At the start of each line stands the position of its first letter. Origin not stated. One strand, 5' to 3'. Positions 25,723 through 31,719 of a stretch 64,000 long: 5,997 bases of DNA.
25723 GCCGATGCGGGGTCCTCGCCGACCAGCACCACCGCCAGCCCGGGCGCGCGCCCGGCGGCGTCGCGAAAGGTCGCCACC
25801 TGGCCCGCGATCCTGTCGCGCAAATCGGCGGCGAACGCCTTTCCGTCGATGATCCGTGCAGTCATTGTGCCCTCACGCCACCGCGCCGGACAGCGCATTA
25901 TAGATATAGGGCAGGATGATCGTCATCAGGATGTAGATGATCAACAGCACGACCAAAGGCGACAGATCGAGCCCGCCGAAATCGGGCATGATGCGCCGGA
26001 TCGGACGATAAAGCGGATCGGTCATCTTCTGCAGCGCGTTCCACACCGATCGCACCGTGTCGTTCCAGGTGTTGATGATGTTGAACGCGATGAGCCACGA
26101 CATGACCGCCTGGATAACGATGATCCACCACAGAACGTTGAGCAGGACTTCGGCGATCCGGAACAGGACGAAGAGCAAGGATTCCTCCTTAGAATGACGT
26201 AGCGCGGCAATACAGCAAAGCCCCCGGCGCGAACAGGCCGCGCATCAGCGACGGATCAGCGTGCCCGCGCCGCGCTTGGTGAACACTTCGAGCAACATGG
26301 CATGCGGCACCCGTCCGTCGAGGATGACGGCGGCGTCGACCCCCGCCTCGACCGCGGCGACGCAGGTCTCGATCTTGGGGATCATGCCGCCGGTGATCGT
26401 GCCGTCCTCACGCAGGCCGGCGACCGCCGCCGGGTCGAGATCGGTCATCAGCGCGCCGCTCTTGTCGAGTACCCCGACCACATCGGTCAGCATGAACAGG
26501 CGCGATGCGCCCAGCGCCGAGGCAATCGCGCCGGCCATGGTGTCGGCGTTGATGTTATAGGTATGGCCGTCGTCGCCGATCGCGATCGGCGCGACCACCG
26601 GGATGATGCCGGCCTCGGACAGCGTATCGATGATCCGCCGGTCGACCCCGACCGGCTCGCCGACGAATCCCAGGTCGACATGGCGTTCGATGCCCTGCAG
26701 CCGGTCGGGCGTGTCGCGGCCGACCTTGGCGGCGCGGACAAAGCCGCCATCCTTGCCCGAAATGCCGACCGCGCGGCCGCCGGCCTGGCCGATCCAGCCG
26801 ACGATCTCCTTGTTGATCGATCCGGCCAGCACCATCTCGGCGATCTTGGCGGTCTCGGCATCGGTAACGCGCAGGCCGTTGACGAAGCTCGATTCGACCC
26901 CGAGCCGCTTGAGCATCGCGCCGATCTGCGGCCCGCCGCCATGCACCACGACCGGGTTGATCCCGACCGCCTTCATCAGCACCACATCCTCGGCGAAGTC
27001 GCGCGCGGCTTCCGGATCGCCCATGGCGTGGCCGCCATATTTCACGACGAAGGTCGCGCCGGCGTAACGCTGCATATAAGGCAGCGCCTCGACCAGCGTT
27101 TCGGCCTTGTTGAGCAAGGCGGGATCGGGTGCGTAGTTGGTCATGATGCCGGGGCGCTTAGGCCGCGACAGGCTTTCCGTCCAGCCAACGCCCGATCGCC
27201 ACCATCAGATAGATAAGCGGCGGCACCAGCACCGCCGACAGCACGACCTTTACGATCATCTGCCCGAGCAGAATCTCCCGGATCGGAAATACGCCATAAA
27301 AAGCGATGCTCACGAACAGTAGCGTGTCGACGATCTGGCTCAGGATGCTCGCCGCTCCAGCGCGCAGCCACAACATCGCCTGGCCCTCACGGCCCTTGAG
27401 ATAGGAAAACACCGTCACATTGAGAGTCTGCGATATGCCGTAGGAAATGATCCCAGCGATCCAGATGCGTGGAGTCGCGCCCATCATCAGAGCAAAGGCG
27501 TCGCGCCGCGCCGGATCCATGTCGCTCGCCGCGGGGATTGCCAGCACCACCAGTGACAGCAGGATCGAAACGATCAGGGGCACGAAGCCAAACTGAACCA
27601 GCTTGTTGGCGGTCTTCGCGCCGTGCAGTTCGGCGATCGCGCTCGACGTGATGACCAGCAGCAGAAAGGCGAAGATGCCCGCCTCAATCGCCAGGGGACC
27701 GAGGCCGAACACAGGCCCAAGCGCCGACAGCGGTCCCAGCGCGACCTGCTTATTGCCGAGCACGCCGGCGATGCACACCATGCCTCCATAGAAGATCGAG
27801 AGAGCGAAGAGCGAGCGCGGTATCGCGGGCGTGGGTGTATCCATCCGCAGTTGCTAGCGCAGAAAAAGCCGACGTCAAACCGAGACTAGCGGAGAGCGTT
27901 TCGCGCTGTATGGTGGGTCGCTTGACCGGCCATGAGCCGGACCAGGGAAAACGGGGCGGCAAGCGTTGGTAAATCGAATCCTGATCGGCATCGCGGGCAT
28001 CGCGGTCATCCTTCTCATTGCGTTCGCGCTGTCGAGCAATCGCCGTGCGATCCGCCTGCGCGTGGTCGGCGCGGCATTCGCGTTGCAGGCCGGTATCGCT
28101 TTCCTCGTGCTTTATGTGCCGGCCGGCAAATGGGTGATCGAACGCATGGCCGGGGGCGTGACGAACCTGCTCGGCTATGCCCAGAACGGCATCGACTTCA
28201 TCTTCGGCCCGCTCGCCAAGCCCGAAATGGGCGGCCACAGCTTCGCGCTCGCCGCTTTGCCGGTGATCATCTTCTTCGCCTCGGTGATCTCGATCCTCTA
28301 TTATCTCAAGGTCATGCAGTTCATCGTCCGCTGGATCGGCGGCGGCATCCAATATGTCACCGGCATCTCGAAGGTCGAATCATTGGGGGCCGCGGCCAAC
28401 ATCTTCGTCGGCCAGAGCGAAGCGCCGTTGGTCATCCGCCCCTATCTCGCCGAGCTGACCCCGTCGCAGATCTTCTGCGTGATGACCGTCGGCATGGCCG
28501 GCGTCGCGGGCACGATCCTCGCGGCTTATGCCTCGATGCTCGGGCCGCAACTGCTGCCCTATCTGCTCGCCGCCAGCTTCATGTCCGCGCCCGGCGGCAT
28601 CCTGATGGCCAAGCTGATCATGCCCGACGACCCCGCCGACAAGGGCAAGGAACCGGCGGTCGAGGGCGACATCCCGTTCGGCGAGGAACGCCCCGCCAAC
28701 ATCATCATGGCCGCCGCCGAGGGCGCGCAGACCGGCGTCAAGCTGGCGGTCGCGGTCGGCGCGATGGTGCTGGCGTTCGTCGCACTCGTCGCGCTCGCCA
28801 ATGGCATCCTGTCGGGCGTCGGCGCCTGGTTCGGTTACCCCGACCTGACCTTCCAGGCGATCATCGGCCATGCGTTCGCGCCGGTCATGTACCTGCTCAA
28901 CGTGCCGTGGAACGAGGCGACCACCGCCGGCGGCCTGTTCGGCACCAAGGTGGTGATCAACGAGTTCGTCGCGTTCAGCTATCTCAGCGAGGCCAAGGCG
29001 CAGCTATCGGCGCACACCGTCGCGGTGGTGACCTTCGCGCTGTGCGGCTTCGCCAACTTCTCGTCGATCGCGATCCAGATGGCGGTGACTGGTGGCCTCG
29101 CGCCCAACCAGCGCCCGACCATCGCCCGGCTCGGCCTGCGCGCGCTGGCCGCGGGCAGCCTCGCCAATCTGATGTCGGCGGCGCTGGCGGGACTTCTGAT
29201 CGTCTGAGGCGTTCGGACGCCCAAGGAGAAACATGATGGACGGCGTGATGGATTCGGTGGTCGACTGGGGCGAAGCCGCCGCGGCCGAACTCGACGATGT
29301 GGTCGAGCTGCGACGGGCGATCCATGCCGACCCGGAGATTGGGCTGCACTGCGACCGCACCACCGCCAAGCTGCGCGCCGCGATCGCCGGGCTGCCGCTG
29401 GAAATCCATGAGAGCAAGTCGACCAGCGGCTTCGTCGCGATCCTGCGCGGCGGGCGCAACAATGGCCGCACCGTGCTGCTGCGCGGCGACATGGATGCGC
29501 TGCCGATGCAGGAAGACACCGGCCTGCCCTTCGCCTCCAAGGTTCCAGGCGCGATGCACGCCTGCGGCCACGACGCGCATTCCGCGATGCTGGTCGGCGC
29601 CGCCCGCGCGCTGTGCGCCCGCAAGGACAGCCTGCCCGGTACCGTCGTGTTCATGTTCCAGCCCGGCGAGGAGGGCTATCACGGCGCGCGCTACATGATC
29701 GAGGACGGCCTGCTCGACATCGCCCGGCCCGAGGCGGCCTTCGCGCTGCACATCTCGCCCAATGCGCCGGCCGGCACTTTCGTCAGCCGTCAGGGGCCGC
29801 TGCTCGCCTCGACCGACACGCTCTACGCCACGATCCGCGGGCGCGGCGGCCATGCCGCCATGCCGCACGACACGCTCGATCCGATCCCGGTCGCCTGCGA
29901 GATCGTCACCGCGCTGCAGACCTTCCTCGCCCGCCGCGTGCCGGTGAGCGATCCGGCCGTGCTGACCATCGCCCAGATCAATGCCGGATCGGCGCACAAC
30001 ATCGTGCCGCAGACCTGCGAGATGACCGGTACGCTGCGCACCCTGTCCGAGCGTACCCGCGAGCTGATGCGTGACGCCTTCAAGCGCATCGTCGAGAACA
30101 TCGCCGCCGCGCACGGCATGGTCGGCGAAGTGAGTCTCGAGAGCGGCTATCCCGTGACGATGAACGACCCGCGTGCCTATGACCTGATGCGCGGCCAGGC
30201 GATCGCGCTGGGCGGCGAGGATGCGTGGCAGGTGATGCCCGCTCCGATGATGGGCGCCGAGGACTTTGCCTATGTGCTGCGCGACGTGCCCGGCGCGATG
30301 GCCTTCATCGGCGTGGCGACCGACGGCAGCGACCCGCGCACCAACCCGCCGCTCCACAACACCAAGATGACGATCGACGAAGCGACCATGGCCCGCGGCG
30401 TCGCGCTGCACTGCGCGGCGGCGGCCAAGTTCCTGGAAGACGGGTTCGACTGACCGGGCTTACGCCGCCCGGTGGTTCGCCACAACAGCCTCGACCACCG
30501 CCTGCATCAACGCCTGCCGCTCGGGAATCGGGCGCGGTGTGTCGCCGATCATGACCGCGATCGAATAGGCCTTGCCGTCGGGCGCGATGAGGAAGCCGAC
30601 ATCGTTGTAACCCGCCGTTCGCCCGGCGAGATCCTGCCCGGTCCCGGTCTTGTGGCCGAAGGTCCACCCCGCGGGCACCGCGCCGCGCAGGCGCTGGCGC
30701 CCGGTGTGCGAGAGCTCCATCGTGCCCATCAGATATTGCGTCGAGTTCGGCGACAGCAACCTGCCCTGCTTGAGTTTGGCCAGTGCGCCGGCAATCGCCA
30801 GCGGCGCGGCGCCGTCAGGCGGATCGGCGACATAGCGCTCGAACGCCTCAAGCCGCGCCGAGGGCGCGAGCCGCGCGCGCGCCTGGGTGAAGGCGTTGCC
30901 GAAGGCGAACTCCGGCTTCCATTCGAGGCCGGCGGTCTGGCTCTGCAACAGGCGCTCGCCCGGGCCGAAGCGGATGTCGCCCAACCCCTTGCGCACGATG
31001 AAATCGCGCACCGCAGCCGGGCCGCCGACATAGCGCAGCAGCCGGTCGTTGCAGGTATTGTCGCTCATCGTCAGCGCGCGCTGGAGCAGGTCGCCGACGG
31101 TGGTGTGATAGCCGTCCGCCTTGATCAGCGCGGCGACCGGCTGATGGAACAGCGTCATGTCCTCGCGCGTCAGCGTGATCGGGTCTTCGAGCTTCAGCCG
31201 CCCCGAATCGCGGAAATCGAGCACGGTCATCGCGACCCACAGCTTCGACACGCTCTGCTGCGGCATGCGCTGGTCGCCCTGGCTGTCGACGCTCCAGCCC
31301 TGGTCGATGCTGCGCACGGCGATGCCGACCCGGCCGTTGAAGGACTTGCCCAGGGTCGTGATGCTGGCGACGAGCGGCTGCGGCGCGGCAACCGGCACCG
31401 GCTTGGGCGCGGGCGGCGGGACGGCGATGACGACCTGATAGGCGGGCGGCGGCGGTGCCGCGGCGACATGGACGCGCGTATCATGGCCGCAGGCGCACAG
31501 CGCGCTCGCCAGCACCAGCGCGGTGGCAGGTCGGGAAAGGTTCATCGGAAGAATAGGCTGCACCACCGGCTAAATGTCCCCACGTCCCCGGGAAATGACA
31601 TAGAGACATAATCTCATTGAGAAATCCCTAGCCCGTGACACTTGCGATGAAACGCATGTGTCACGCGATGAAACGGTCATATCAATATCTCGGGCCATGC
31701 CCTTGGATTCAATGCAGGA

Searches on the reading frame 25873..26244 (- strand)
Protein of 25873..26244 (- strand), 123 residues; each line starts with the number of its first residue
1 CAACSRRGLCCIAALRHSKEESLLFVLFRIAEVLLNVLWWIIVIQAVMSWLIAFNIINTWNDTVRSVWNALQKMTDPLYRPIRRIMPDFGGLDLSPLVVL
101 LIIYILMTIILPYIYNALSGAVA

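Call 85: search_protein_families(library=pfam, proteins=[window:25873-26244:-], max_evalue=0.0001)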
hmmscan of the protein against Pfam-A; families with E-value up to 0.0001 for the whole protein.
window:25873-26244:- (123 aa): 1 family
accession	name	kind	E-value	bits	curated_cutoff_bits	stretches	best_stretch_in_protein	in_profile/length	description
PF02325.22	YGGT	-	6.4e-20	71.8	27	1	33-109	2-69/70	YGGT family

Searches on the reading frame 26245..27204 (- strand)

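Call 76: search_protein_families(library=pfam, proteins=[window:26245-27204:-], max_evalue=0.00001)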
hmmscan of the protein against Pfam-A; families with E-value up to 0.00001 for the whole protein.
window:26245-27204:- (319 aa): 1 family
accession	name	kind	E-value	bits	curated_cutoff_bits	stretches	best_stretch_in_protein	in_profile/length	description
PF00696.33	AA_kinase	-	1e-45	156.8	24.9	1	51-295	2-233/234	Amino acid kinase family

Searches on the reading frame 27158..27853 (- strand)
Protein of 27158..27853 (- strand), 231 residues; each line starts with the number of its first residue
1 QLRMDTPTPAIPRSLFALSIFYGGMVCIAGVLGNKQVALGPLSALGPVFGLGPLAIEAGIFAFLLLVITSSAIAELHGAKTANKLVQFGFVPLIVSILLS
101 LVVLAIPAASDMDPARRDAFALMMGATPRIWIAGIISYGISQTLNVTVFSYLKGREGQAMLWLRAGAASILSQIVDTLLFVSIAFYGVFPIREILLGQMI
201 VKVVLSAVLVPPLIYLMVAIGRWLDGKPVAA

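Call 76: search_protein_families(library=pfam, proteins=[window:27158-27853:-], max_evalue=0.00001)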
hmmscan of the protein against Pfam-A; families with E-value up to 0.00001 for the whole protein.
window:27158-27853:- (231 aa): 1 family
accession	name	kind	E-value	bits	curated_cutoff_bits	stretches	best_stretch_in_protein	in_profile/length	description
PF02592.20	Vut_1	-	2.6e-38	132.2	27.2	1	58-216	2-151/152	Putative vitamin uptake transporter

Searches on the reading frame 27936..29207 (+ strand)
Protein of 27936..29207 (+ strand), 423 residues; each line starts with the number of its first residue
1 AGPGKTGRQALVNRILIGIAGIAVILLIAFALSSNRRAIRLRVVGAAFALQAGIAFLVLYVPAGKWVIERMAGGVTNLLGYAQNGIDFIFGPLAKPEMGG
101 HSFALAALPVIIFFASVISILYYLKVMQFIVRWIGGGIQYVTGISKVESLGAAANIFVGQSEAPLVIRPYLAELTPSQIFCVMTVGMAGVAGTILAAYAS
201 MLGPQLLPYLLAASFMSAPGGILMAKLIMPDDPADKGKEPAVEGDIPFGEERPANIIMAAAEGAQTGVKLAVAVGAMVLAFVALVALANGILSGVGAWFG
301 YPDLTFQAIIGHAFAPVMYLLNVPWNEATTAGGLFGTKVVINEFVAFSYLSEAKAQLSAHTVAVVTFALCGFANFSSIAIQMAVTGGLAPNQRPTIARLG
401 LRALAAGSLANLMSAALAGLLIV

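Call 76: search_protein_families(library=pfam, proteins=[window:27936-29207:+], max_evalue=0.00001)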
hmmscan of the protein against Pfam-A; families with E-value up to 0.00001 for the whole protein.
window:27936-29207:+ (423 aa): 3 families
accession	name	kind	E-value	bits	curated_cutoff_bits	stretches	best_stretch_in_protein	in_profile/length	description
PF07662.18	Nucleos_tra2_C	-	2.1e-74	250.3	32.3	1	209-419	1-213/213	Na+ dependent nucleoside transporter C-terminus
PF01773.25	Nucleos_tra2_N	-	1.9e-24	86.4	27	1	20-93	1-74/74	Na+ dependent nucleoside transporter N-terminus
PF07670.19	Gate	-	1.8e-15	57.7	29.6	1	105-204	2-103/104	Nucleoside recognition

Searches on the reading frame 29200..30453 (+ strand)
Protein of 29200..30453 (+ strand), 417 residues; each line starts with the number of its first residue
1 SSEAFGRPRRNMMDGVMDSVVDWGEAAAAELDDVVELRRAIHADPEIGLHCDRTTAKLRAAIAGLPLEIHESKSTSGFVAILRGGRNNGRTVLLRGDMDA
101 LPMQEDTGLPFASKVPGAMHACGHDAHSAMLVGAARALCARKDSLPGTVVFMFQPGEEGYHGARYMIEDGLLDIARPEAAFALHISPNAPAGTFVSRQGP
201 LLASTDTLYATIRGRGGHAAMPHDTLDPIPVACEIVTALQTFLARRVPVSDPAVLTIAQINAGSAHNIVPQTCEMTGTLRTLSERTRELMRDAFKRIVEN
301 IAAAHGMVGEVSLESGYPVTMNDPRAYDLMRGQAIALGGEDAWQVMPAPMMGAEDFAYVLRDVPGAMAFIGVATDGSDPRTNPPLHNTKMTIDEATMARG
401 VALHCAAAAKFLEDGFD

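Call 76: search_protein_families(library=pfam, proteins=[window:29200-30453:+], max_evalue=0.00001)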
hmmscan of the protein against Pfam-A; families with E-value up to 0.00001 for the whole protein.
window:29200-30453:+ (417 aa): 2 families
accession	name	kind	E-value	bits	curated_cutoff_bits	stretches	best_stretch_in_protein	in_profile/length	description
PF01546.33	Peptidase_M20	-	5.4e-44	151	24.6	1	93-408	1-204/206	Peptidase family M20/M25/M40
PF07687.19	M20_dimer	-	2.1e-12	47.3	21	1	210-303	11-104/107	Peptidase dimerisation domain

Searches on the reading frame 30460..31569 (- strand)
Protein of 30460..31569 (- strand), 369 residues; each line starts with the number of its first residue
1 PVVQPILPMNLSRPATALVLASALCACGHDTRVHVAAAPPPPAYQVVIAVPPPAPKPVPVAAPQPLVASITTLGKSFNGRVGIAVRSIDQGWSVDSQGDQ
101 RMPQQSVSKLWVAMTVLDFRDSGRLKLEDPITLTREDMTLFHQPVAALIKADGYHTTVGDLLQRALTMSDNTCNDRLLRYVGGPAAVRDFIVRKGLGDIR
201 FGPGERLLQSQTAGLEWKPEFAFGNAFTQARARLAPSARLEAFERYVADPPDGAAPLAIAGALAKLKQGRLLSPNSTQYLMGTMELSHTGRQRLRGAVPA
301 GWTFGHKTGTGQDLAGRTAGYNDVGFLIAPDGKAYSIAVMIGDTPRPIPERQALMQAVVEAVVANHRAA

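Call 85: search_protein_families(library=pfam, proteins=[window:30460-31569:-], max_evalue=0.0001)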
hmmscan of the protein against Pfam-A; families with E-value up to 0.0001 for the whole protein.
window:30460-31569:- (369 aa): 2 families
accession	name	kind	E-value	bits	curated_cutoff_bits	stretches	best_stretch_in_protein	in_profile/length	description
PF13354.11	Beta-lactamase2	-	1.5e-37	129.5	22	1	82-340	1-213/214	Beta-lactamase enzyme family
PF00144.29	Beta-lactamase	-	1.6e-08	34.6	27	1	80-323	14-292/329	Beta-lactamase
